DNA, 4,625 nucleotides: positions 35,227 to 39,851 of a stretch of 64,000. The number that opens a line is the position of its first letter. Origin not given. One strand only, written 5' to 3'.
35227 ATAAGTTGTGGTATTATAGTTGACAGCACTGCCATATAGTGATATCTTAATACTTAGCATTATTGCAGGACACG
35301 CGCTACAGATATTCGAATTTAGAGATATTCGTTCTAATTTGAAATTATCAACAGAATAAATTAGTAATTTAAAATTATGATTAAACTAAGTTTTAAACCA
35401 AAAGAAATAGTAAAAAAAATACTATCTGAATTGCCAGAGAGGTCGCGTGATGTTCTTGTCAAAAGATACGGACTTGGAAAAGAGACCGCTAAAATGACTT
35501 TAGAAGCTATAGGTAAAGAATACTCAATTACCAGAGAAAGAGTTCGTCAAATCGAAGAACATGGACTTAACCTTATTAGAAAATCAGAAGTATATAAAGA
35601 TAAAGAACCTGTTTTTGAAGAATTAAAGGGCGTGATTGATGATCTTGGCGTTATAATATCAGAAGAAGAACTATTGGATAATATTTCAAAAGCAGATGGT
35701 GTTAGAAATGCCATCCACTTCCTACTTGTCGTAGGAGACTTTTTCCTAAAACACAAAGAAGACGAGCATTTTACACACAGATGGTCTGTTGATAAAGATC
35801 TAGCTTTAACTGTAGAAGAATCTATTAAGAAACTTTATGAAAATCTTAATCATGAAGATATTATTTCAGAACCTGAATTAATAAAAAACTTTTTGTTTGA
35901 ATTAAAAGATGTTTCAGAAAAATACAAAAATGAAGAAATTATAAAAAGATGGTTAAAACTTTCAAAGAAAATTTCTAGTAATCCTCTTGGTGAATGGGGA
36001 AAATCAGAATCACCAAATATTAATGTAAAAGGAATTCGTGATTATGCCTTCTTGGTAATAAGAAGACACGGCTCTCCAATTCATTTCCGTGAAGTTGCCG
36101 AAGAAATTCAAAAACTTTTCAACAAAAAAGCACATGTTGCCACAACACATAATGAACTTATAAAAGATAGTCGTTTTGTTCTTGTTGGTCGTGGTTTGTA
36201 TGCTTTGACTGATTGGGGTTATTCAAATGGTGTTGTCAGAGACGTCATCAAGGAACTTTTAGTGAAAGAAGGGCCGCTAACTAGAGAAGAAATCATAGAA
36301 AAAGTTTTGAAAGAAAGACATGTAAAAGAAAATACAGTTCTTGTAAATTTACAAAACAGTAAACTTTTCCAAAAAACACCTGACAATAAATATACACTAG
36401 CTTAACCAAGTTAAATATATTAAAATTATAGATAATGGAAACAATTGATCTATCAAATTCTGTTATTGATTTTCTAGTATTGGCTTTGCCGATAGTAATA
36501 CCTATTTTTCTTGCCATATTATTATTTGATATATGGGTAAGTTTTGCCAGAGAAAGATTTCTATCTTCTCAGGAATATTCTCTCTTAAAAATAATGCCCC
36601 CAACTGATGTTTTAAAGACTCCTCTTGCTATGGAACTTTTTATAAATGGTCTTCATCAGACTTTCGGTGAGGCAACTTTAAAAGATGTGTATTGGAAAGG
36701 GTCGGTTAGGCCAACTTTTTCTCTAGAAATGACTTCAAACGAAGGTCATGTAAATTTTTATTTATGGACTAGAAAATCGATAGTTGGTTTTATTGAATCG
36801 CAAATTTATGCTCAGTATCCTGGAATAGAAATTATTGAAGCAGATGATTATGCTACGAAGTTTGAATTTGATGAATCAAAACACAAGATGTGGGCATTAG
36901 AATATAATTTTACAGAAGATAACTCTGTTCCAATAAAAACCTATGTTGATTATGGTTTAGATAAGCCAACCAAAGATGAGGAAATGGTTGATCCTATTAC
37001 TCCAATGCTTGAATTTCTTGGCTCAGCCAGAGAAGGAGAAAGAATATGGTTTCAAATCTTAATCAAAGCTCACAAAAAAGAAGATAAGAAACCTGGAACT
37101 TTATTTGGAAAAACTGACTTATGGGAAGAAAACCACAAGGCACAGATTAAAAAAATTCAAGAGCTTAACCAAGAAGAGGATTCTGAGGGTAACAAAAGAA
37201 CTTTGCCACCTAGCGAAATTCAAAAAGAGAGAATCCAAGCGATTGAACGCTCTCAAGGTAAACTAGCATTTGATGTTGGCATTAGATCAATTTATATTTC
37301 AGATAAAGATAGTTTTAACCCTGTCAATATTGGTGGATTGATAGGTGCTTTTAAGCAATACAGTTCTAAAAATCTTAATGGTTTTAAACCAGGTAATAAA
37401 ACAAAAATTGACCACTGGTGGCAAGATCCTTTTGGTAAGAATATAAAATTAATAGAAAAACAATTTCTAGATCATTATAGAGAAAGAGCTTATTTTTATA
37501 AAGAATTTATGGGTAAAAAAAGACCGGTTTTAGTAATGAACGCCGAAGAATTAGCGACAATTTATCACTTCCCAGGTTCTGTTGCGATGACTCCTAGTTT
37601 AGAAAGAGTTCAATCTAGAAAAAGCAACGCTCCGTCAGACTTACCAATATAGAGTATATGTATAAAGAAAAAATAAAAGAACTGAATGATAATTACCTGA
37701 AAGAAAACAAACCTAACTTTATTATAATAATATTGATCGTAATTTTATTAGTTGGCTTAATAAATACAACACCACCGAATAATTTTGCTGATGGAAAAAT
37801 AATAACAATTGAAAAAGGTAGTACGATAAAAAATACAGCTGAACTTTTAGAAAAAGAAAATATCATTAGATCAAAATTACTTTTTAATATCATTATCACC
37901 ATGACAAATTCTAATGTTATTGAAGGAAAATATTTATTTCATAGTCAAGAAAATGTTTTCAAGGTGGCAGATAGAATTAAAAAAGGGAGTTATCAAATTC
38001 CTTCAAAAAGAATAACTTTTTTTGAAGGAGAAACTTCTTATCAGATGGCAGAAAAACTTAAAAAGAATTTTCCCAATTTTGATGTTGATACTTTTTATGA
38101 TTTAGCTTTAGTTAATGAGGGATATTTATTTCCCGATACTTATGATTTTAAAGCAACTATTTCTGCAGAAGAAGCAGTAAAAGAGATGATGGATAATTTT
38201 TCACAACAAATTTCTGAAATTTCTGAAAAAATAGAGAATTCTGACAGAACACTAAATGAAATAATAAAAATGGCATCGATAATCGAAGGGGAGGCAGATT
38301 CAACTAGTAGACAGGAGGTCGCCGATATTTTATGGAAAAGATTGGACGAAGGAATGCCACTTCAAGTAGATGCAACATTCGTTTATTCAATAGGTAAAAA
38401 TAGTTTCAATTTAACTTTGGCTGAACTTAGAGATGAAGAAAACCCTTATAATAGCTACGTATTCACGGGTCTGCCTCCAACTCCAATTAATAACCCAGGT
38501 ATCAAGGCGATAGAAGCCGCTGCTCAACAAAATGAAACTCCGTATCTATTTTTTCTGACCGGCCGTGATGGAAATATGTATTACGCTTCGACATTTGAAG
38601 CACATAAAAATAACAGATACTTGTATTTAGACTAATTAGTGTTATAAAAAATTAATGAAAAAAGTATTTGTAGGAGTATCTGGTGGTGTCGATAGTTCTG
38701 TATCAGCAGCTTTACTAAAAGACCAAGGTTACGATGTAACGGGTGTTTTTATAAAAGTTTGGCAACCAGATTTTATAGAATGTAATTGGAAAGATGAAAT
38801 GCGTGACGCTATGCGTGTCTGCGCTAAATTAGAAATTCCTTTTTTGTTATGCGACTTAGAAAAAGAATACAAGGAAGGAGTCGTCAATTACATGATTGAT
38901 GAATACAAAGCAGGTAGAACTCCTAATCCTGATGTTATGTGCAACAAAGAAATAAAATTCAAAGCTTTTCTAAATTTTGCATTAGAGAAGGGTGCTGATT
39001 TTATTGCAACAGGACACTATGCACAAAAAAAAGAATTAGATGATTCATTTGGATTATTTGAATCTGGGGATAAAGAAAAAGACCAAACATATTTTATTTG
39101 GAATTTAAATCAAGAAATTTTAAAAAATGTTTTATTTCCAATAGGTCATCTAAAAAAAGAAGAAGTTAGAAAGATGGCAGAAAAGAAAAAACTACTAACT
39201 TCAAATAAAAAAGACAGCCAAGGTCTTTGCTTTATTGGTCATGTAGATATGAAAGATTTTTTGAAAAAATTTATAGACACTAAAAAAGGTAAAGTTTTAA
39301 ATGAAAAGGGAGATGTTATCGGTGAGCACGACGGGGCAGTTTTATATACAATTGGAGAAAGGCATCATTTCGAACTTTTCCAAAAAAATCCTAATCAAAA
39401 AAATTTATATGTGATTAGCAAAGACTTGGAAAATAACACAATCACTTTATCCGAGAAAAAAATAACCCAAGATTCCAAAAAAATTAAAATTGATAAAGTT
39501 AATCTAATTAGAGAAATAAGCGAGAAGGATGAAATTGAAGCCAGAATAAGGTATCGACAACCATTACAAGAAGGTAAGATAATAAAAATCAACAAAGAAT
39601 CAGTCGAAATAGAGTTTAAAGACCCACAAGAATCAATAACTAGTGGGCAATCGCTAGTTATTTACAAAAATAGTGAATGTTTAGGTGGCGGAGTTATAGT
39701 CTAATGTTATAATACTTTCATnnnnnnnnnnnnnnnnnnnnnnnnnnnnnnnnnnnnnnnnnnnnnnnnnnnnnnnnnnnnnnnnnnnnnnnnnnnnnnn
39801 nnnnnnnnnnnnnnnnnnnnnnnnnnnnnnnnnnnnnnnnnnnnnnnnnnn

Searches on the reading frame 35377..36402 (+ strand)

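Call 37: search_protein_families(library=pfam, proteins=[window:35377-36402:+], max_evalue=0.0001)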
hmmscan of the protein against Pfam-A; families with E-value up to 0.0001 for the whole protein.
window:35377-36402:+ (342 aa): 2 families
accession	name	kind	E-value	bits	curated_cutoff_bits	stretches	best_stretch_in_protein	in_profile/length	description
PF04545.22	Sigma70_r4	-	6.5e-14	51.6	24.1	1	16-69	2-50/50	Sigma-70, region 4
PF05066.19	HARE-HTH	-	4.7e-09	37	25.9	1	222-280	5-71/71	HB1, ASXL, restriction endonuclease HTH domain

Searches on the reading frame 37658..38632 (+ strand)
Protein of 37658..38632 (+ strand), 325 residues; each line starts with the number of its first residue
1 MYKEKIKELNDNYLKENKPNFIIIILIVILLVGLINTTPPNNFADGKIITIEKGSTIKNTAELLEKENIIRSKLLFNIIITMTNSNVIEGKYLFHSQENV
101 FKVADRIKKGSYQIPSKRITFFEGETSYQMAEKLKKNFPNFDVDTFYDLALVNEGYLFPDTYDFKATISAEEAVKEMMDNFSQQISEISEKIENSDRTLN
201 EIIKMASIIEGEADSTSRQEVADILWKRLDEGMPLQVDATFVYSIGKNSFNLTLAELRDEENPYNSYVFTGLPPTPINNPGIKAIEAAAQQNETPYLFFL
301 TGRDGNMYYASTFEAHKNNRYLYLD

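Call 39: search_protein_families(library=pfam, proteins=[window:37658-38632:+], max_evalue=0.0001)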
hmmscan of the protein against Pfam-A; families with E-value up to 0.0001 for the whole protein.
window:37658-38632:+ (325 aa): 1 family
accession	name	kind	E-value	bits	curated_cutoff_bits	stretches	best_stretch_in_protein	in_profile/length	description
PF02618.21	YceG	-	1.4e-69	235.1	32.4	1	49-319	1-272/275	YceG-like family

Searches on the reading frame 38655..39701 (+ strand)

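Call 39: search_protein_families(library=pfam, proteins=[window:38655-39701:+], max_evalue=0.0001)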
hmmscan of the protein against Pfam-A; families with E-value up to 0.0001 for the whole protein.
window:38655-39701:+ (349 aa): 4 families
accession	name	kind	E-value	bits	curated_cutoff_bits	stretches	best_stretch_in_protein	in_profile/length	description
PF03054.22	tRNA_Me_trans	-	5.9e-75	251.8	20.6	1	2-195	1-201/202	tRNA methyl transferase HUP domain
PF20258.4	tRNA_Me_trans_C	-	1.1e-18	67.7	20.6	1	275-348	2-77/77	Aminomethyltransferase beta-barrel domain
PF20259.3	tRNA_Me_trans_M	-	3.6e-17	62.1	27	1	200-266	1-65/66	tRNA methyl transferase PRC-barrel domain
PF02540.23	NAD_synthase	-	5.9e-06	26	21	1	2-73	19-86/242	NAD synthase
